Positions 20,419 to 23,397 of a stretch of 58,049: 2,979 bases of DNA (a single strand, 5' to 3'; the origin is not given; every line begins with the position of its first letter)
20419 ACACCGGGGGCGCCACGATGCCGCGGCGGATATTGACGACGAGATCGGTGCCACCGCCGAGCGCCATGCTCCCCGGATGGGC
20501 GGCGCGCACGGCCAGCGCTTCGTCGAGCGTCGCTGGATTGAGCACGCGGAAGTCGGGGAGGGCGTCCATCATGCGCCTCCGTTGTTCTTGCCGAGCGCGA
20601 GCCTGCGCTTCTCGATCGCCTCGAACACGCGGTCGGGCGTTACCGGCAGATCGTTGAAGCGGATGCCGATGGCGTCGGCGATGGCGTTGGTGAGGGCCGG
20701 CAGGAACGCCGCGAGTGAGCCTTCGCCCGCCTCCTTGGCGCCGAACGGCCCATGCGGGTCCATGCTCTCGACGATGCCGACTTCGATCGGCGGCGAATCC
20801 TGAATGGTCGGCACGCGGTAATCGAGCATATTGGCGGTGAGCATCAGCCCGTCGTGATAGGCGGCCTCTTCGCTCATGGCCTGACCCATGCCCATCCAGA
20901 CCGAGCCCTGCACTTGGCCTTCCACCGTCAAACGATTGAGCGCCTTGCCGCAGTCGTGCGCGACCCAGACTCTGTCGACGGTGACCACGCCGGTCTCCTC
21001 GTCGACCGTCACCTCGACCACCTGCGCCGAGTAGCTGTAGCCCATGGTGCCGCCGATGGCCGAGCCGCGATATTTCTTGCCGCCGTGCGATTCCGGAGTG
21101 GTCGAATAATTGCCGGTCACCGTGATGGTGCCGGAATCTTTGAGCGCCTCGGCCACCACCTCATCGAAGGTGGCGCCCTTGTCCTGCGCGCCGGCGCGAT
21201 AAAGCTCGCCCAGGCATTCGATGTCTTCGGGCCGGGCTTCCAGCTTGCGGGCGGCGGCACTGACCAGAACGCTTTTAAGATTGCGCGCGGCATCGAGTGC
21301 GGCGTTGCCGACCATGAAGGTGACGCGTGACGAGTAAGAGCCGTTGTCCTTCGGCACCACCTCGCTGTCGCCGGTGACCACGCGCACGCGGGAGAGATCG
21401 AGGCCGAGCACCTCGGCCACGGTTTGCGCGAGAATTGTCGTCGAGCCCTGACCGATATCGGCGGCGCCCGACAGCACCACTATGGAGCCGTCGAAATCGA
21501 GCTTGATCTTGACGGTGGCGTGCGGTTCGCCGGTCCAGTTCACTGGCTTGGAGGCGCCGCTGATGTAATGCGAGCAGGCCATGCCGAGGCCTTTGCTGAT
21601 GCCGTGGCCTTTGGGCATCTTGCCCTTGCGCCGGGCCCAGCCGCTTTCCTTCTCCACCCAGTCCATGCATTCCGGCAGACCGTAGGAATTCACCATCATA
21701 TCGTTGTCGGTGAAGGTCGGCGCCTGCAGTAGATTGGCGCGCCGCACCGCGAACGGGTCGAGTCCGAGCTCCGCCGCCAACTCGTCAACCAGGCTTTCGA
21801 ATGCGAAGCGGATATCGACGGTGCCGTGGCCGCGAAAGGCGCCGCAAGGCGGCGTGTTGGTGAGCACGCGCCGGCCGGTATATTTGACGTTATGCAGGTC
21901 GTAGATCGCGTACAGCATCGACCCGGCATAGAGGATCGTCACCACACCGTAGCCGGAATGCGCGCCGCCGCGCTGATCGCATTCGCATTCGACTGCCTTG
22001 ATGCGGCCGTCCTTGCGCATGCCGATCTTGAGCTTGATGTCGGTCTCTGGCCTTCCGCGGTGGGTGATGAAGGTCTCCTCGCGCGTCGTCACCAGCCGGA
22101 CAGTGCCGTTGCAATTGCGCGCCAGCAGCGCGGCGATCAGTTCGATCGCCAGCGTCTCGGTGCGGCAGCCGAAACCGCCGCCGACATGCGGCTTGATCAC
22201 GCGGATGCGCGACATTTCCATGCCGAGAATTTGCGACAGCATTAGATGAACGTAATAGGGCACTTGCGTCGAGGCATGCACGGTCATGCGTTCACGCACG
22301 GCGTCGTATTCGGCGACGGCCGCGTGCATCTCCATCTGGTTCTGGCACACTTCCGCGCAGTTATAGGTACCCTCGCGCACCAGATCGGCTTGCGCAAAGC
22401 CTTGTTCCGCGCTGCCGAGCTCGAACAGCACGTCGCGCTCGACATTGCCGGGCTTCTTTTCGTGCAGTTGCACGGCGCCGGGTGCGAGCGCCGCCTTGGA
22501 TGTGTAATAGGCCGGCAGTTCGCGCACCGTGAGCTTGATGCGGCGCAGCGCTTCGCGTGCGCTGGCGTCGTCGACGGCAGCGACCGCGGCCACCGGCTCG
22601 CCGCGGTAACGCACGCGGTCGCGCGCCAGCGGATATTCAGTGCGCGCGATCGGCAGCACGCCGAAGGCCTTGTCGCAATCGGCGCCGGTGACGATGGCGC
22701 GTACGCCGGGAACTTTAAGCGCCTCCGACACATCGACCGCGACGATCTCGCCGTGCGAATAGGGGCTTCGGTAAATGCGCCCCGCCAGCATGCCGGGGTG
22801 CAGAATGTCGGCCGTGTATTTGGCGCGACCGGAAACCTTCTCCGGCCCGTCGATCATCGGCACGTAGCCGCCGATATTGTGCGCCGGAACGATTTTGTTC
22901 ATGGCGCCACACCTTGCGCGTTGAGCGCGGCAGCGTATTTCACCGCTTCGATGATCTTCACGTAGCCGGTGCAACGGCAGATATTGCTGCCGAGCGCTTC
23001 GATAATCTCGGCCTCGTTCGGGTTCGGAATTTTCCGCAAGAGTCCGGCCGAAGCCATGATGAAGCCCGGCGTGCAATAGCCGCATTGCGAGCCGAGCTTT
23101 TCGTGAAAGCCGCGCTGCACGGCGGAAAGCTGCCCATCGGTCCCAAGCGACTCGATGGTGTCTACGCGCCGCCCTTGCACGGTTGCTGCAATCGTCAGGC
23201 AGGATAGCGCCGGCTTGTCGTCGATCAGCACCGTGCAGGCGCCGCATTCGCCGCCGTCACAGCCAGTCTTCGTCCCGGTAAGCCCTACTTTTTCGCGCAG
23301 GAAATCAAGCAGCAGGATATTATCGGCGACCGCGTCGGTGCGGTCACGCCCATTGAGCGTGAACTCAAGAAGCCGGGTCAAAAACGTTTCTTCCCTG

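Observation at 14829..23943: Candidate hybrid 4-hydroxybenzoate pathway: reductive dehydroxylation (HcrCAB) feeding the O2-dependent Box epoxidase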

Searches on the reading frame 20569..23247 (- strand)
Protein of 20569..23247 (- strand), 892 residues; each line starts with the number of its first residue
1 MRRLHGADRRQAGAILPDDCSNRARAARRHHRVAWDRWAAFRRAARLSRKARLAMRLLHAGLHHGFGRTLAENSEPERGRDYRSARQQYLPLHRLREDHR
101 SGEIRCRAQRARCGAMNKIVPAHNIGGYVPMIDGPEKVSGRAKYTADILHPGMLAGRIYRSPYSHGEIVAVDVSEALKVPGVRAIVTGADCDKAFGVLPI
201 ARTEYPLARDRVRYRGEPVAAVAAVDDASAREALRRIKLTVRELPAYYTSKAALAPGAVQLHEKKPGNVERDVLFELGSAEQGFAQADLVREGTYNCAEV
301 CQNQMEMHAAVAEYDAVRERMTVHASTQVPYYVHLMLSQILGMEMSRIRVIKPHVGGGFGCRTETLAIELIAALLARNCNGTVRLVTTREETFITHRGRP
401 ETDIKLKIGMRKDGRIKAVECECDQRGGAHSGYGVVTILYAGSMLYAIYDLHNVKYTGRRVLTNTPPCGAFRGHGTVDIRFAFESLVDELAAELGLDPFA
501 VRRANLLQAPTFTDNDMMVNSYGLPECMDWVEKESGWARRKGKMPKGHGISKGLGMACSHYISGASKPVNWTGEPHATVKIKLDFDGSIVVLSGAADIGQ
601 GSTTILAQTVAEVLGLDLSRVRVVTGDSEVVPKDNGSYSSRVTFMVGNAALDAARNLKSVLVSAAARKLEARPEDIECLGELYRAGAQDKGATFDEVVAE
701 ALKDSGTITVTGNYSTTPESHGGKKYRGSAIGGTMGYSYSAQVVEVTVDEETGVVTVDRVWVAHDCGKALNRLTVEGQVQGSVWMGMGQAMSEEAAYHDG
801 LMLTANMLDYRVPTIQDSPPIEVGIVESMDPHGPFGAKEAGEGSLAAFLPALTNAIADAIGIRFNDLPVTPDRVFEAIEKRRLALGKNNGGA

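Call 3: search_protein_families(library=ncbifam, proteins=[window:20569-23247:-])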
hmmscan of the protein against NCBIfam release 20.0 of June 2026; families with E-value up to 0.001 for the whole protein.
window:20569-23247:- (892 aa): 13 families
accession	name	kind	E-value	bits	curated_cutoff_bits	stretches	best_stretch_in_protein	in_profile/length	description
TIGR03194.1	4hydrxCoA_A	equivalog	0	1156.8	994.55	1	129-877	1-745/746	4-hydroxybenzoyl-CoA reductase subunit alpha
NF043082.1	XdhA_XDHase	equivalog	1.5e-160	535.9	780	1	125-882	1-756/758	xanthine dehydrogenase subunit XdhA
NF007426.0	PRK09970.1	equivalog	6.5e-155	517.2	916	1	124-880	5-757/761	xanthine dehydrogenase molybdenum-binding subunit XdhA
NF041018.1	glyceraldDH_alpha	equivalog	6.6e-120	401.7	790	1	126-874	4-740/741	glyceraldehyde dehydrogenase subunit alpha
TIGR03196.1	pucD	equivalog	3.1e-107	359.8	783.65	1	132-873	10-753/763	xanthine dehydrogenase subunit D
NF040766.1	CODH_aero_grp5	exception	6.8e-102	342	950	1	127-876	7-783/785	aerobic carbon-monoxide dehydrogenase large subunit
NF045668.1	pterin_aldehy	equivalog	1.6e-97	327.7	1100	1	135-878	185-904/905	molybdopterin-dependent aldehyde oxidoreductase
TIGR02965.1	xanthine_xdhB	equivalog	5e-91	306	849.5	1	136-880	12-756/758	xanthine dehydrogenase molybdopterin binding subunit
TIGR03313.1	Se_sel_red_Mo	hypoth_equivalog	6.3e-85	285.6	1101.9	3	577-880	661-951/951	molybdopterin-dependent oxidoreductase Mo/Fe-S-binding subunit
NF041671.1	peri_hyde_PaoC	equivalog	1e-84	285.3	1180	1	117-879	10-732/735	aldehyde oxidoreductase molybdenum-binding subunit PaoC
TIGR03311.1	Se_dep_XDH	equivalog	4.7e-82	276.4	830.45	2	122-672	159-689/848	selenium-dependent xanthine dehydrogenase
TIGR02416.1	CO_dehy_Mo_lg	equivalog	5.6e-82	276.1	991.15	1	138-877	6-770/770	aerobic carbon-monoxide dehydrogenase large subunit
TIGR02969.1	mam_aldehyde_ox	subfamily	2.6e-52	177.6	1912.3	1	121-820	572-1238/1330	aldehyde oxidase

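Call 4: search_protein_families(library=pfam, proteins=[window:20569-23247:-])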
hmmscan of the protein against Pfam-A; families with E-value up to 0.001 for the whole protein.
window:20569-23247:- (892 aa): 3 families
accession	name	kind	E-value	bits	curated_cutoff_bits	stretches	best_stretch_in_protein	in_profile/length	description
PF20256.3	MoCoBD_2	-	1e-77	261.9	27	1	532-819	3-283/283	Molybdopterin cofactor-binding domain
PF02738.23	MoCoBD_1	-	3.6e-75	252.7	27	1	261-506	1-244/244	Molybdopterin cofactor-binding domain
PF01315.27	Ald_Xan_dh_C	-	1.3e-25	90.3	31.3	1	139-245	1-110/110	Aldehyde oxidase and xanthine dehydrogenase, a/b hammerhead domain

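Call 19: find_related_loci(query=window:20569-22902:-, collection=genome_contigs, flank=10000)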
Query window:20569-22902:- (777 aa) in genome_contigs; peptide patterns used: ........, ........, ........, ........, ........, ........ (x = any residue, [..] = any of these).
586 stretches matched a pattern; 561 encode a relative of the query (tblastn E <= 1e-3); the best 80 are kept; 80 distinct loci.
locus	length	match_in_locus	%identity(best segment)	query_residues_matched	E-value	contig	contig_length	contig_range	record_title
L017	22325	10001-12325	95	1-775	0e+0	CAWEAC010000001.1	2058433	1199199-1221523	MAG: uncultured Alphaproteobacteria bacterium isolate MFD05705.bin.1.186 genome assembly, contig: contig_34245, whole ge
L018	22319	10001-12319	93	1-777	0e+0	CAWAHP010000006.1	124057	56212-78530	MAG: uncultured Alphaproteobacteria bacterium isolate MFD02134.bin.2.160 genome assembly, contig: contig_46487, whole ge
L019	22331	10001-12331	93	1-777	0e+0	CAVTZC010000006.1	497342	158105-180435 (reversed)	MAG: uncultured Alphaproteobacteria bacterium isolate MFD05377.bin.2.34 genome assembly, contig: contig_39235, whole gen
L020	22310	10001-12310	94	1-774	0e+0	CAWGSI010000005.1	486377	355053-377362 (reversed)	MAG: uncultured Alphaproteobacteria bacterium isolate MFD05705.bin.1.155 genome assembly, contig: contig_26985, whole ge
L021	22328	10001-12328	92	1-777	0e+0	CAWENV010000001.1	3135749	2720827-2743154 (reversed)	MAG: uncultured Alphaproteobacteria bacterium isolate MFD05521.bin.1.19 genome assembly, contig: contig_3021, whole geno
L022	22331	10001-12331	92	1-777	0e+0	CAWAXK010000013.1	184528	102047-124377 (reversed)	MAG: uncultured Alphaproteobacteria bacterium isolate MFD05942.bin.3.4 genome assembly, contig: contig_22303, whole geno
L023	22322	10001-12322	94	1-776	0e+0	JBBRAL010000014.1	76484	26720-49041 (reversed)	MAG: Hyphomicrobiales bacterium isolate Co_metawrap_2293 Cmw_2293_k141_22843954_length_76484_cov_13.9993, whole genome s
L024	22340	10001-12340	91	1-777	0e+0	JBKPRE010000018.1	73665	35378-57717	MAG: Pseudomonadota bacterium isolate GS_EKS_MAG_00057 GS_EKS_000000085160, whole genome shotgun sequence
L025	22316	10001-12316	93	1-776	0e+0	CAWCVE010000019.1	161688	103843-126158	MAG: uncultured Alphaproteobacteria bacterium isolate MFD05377.bin.1.141 genome assembly, contig: contig_81429, whole ge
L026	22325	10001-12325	93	1-777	0e+0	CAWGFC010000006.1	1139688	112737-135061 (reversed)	MAG: uncultured Alphaproteobacteria bacterium isolate MFD05705.bin.1.30 genome assembly, contig: contig_7111, whole geno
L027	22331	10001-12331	92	1-776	0e+0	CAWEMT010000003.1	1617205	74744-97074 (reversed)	MAG: uncultured Alphaproteobacteria bacterium isolate MFD02416.bin.1.57 genome assembly, contig: contig_20436, whole gen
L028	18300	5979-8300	92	1-774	0e+0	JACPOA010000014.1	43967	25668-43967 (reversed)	MAG: Hyphomicrobiales bacterium isolate NC_groundwater_589_Pr5_B-0.1um_64_27 alan_book_18_scaffold_72387, whole genome s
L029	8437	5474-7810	90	1-776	0e+0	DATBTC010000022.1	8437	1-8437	MAG TPA_asm: Xanthobacteraceae bacterium isolate SMAG_U4173 k141_282161, whole genome shotgun sequence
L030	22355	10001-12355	91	1-776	0e+0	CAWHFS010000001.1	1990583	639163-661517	MAG: uncultured Alphaproteobacteria bacterium isolate MFD00822.bin.1.254 genome assembly, contig: contig_40467, whole ge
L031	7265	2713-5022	92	1-774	0e+0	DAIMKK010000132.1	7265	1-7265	MAG TPA_asm: Pseudolabrys sp. isolate CTOTU41490 NODE_11701_length_7265_cov_3.364632, whole genome shotgun sequence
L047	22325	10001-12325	89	1-775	0e+0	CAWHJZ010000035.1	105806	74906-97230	MAG: uncultured proteobacterium isolate MFD02923.bin.2.12 genome assembly, contig: contig_32282, whole genome shotgun se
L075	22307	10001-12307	86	1-765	0e+0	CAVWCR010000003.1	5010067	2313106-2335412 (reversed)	MAG: uncultured Alphaproteobacteria bacterium isolate MFD04944.bin.1.54 genome assembly, contig: contig_28086, whole gen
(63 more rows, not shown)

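Call 40: search_solved_structures(query=window:20569-22902:-, show_alignments=0, max_evalue=1e-100)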
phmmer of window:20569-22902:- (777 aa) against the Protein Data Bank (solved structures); distinct sequences matched with E-value up to 1e-100: 1.
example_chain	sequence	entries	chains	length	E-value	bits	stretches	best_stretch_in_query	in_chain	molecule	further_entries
1rm6_A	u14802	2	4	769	6.6e-295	983.5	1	5-767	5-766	4-hydroxybenzoyl-CoA reductase alpha subunit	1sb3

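Call 53: find_homologous_proteins(query=window:20569-22902:-, max_evalue=1e-100)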
Query window:20569-22902:- (777 aa): 7934 proteins with E <= 1e-100 among 8000 candidates; the best 120 are listed.
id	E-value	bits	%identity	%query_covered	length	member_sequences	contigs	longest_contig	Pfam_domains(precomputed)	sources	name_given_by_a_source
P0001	0.0e+0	1684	96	100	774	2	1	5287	PF02738.24,PF20256.4,PF01315.28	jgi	-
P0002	0.0e+0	1654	93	100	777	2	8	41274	PF02738.24,PF20256.4,PF01315.28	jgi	jgi:4-hydroxybenzoyl-CoA reductase subunit alpha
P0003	0.0e+0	1652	92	100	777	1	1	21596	PF02738.24,PF20256.4,PF01315.28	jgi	jgi:4-hydroxybenzoyl-CoA reductase subunit alpha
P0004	0.0e+0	1651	93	100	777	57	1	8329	PF02738.24,PF20256.4,PF01315.28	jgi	jgi:4-hydroxybenzoyl-CoA reductase subunit alpha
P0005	0.0e+0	1651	92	100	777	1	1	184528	PF02738.24,PF20256.4,PF01315.28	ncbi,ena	-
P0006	0.0e+0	1649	93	100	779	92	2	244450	PF02738.24,PF20256.4,PF01315.28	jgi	jgi:4-hydroxybenzoyl-CoA reductase subunit alpha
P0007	0.0e+0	1645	93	100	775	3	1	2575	PF02738.24,PF20256.4,PF01315.28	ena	-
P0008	0.0e+0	1645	93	99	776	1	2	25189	PF02738.24,PF20256.4,PF01315.28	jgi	jgi:4-hydroxybenzoyl-CoA reductase subunit alpha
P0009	0.0e+0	1644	93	100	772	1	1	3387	PF02738.24,PF20256.4,PF01315.28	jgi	jgi:4-hydroxybenzoyl-CoA reductase subunit alpha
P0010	0.0e+0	1643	93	100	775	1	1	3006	PF02738.24,PF20256.4,PF01315.28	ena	-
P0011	0.0e+0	1640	93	100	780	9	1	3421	PF02738.24,PF20256.4,PF01315.28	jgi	jgi:4-hydroxybenzoyl-CoA reductase subunit alpha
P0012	0.0e+0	1639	92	100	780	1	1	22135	PF02738.24,PF20256.4,PF01315.28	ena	-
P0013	0.0e+0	1638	92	100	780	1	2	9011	PF02738.24,PF20256.4,PF01315.28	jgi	jgi:4-hydroxybenzoyl-CoA reductase subunit alpha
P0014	0.0e+0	1637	92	100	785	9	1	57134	PF02738.24,PF20256.4,PF01315.28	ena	-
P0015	0.0e+0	1637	93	100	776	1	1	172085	PF02738.24,PF20256.4,PF01315.28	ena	-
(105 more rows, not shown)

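Call 56: search_protein_families(library=ncbifam, proteins=[L018:14965-16734:-, L018:14968-16356:+, L027:14970-16544:-], max_evalue=1e-20)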
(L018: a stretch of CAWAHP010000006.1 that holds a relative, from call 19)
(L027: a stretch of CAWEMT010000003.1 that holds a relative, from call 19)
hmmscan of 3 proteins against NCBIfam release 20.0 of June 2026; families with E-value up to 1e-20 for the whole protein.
L018:14965-16734:- (589 aa): 30 families (the best 25 are shown)
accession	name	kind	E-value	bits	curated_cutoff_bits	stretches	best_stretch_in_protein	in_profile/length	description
NF008868.0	PRK11903.1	equivalog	2.1e-230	765.8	444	1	69-585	3-518/521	3,4-dehydroadipyl-CoA semialdehyde dehydrogenase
TIGR02278.1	PaaN-DH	equivalog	8.8e-168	559.5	562.8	1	71-583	1-505/664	phenylacetic acid degradation bifunctional protein PaaZ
NF008869.0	PRK11904.1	equivalog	1.8e-37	128.7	747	1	81-482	559-942/1042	bifunctional proline dehydrogenase/L-glutamate gamma-semialdehyde dehydrogenase PutA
TIGR01804.1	BADH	equivalog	6.4e-37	127.1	668.6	1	76-531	3-441/467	betaine-aldehyde dehydrogenase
NF009725.0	PRK13252.1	equivalog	6.4e-36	123.8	593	1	70-528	6-446/488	betaine-aldehyde dehydrogenase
NF042993.1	AlphKGSA_gudD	equivalog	1.2e-35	123.3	770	1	71-521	4-438/481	alpha-ketoglutaric semialdehyde dehydrogenase GucD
NF010000.0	PRK13473.1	subfamily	4.9e-35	121.1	615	1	73-517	5-428/475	aminobutyraldehyde dehydrogenase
NF040869.1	G3PDH_Arch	equivalog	4.9e-34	117.9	780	1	70-513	19-442/502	NADP-dependent glyceraldehyde-3-phosphate dehydrogenase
TIGR03216.1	OH_muco_semi_DH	equivalog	2.9e-32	111.9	693.25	1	73-566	3-472/481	2-hydroxymuconic semialdehyde dehydrogenase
NF002852.0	PRK03137.1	subfamily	7.1e-32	110.9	648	1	102-514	69-462/514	L-glutamate gamma-semialdehyde dehydrogenase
NF052305.1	DioxValDhHalo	equivalog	2.6e-30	105.8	750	1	69-514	3-431/483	2,5-dioxovalerate dehydrogenase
NF006916.0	PRK09407.1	equivalog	2.9e-29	102.1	521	1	79-555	28-475/526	succinic semialdehyde dehydrogenase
TIGR01238.1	D1pyr5carbox3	equivalog_domain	6.9e-29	100.7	485.2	1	108-482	76-419/500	L-glutamate gamma-semialdehyde dehydrogenase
NF040792.1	glyc_ald_dh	equivalog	1.3e-28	100.2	760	1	73-514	3-426/488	D-glyceraldehyde dehydrogenase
NF006915.0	PRK09406.1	equivalog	4.1e-28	98.5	730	1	89-558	5-442/457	NADP-dependent succinic semialdehyde dehydrogenase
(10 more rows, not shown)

L018:14968-16356:+ (462 aa): 0 families

L027:14970-16544:- (524 aa): 32 families (the best 25 are shown)
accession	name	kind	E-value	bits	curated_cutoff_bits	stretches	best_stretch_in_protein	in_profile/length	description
NF008868.0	PRK11903.1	equivalog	3.1e-217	722.3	444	1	6-521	4-519/521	3,4-dehydroadipyl-CoA semialdehyde dehydrogenase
TIGR02278.1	PaaN-DH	equivalog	2.9e-162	541.3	562.8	1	7-518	1-505/664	phenylacetic acid degradation bifunctional protein PaaZ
NF010000.0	PRK13473.1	subfamily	1.2e-37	129.6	615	1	9-500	5-464/475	aminobutyraldehyde dehydrogenase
NF008869.0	PRK11904.1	equivalog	2e-36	125.3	747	1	23-416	565-941/1042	bifunctional proline dehydrogenase/L-glutamate gamma-semialdehyde dehydrogenase PutA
TIGR01804.1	BADH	equivalog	4.8e-36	124.2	668.6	1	11-450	2-425/467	betaine-aldehyde dehydrogenase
NF009725.0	PRK13252.1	equivalog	1.1e-33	116.5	593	1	8-439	8-422/488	betaine-aldehyde dehydrogenase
NF040869.1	G3PDH_Arch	equivalog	5.4e-33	114.4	780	1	7-446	20-440/502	NADP-dependent glyceraldehyde-3-phosphate dehydrogenase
TIGR03216.1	OH_muco_semi_DH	equivalog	7.6e-33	113.8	693.25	1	8-450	2-433/481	2-hydroxymuconic semialdehyde dehydrogenase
NF042993.1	AlphKGSA_gudD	equivalog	2.5e-31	109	770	1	8-439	5-421/481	alpha-ketoglutaric semialdehyde dehydrogenase GucD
NF002852.0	PRK03137.1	subfamily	1.3e-30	106.7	648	1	31-453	62-466/514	L-glutamate gamma-semialdehyde dehydrogenase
TIGR04284.1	aldehy_Rv0768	hypoth_equivalog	2.3e-30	106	775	1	11-447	5-429/480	aldehyde dehydrogenase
NF006992.0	PRK09457.1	subfamily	2.5e-30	105.6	514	1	9-438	3-411/487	succinylglutamate-semialdehyde dehydrogenase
TIGR01238.1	D1pyr5carbox3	equivalog_domain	1.7e-29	102.7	485.2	1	38-455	70-452/500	L-glutamate gamma-semialdehyde dehydrogenase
NF052305.1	DioxValDhHalo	equivalog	2.7e-29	102.4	750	1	7-439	5-421/483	2,5-dioxovalerate dehydrogenase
NF006916.0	PRK09407.1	equivalog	1e-28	100.3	521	1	22-451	35-444/526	succinic semialdehyde dehydrogenase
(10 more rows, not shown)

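Call 60: search_protein_families(library=ncbifam, proteins=[L075:5742-7286:-, L075:7415-7981:+, L075:7998-8774:+, L075:15035-16078:-, L075:16126-17238:+, L075:17248-18534:-, L075:18541-19983:-, L047:15121-16080:-, L047:16541-17518:+, L047:17570-18922:+], max_evalue=1e-15)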
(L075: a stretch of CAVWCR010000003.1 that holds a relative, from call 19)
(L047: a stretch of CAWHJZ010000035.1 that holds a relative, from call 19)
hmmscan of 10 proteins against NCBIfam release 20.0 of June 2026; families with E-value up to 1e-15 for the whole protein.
L075:5742-7286:- (514 aa): 0 families

L075:7415-7981:+ (188 aa): 0 families

L075:7998-8774:+ (258 aa): 0 families

L075:15035-16078:- (347 aa): 3 families
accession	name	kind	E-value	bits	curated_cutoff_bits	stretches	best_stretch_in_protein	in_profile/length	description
NF007388.0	PRK09912.1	subfamily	6.1e-27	94.4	448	1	1-153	13-171/346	L-glyceraldehyde 3-phosphate reductase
TIGR01293.1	Kv_beta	subfamily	3.1e-26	92.2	365.4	1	1-159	1-161/319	voltage-dependent potassium channel subunit beta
NF049922.1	MethglyxlRedYdjG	equivalog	1.4e-18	67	550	1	4-158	4-177/326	NADH-dependent methylglyoxal reductase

L075:16126-17238:+ (370 aa): 0 families

L075:17248-18534:- (428 aa): 2 families
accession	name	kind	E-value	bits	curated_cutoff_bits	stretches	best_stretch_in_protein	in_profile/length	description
NF007792.0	PRK10489.1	equivalog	2.7e-52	178.2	324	1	33-424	19-411/419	enterobactin transporter EntS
TIGR00900.1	2A0121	subfamily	2.1e-39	135.9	319.6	1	35-389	3-364/364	H+ Antiporter protein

L075:18541-19983:- (480 aa): 2 families
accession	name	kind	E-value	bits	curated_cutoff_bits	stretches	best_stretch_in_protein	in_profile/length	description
NF007792.0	PRK10489.1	equivalog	4.1e-55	187.5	324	1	75-473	12-411/419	enterobactin transporter EntS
TIGR00900.1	2A0121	subfamily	6.1e-44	150.8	319.6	1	82-438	1-364/364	H+ Antiporter protein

L047:15121-16080:- (319 aa): 0 families

L047:16541-17518:+ (325 aa): 0 families

L047:17570-18922:+ (450 aa): 11 families
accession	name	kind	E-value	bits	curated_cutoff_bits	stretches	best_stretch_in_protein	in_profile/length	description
NF008077.0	PRK10815.1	equivalog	9.7e-38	130.1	497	1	179-444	204-475/488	two-component system sensor histidine kinase PhoQ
TIGR01386.1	cztS_silS_copS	subfamily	7.4e-26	91.1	292.55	1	5-433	3-443/457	heavy metal sensor histidine kinase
NF007664.1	PRK10337.1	equivalog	4.4e-25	88.2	475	1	157-445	145-440/442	quorum sensing histidine kinase QseC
NF008025.0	PRK10755.1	equivalog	3.5e-23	81.9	314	1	179-445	80-352/362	two-component system sensor histidine kinase PmrB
NF008312.0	PRK11100.1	equivalog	7.8e-22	77.7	356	1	166-445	182-470/477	two-component system sensor histidine kinase CreC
NF007898.0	PRK10604.1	equivalog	3.2e-21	76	478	1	228-443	198-417/433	two-component system sensor histidine kinase RstB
NF012163.2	BaeS_SmeS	equivalog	1.6e-20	73.5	500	1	215-445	213-454/457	sensor histidine kinase efflux regulator BaeS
NF007004.0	PRK09467.1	equivalog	9.2e-20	70.9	415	1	168-445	157-432/440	two-component system sensor histidine kinase EnvZ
TIGR02966.1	phoR_proteo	equivalog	2e-18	66.5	334.2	1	237-434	108-320/333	phosphate regulon sensor histidine kinase PhoR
NF007837.0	PRK10549.1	equivalog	9.5e-17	60.8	603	1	192-445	189-454/466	envelope stress sensor histidine kinase BaeS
NF052314.1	T9SS_HK_PorY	subfamily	6.8e-16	58.3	350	0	170-432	137-404/418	PorY family sensor histidine kinase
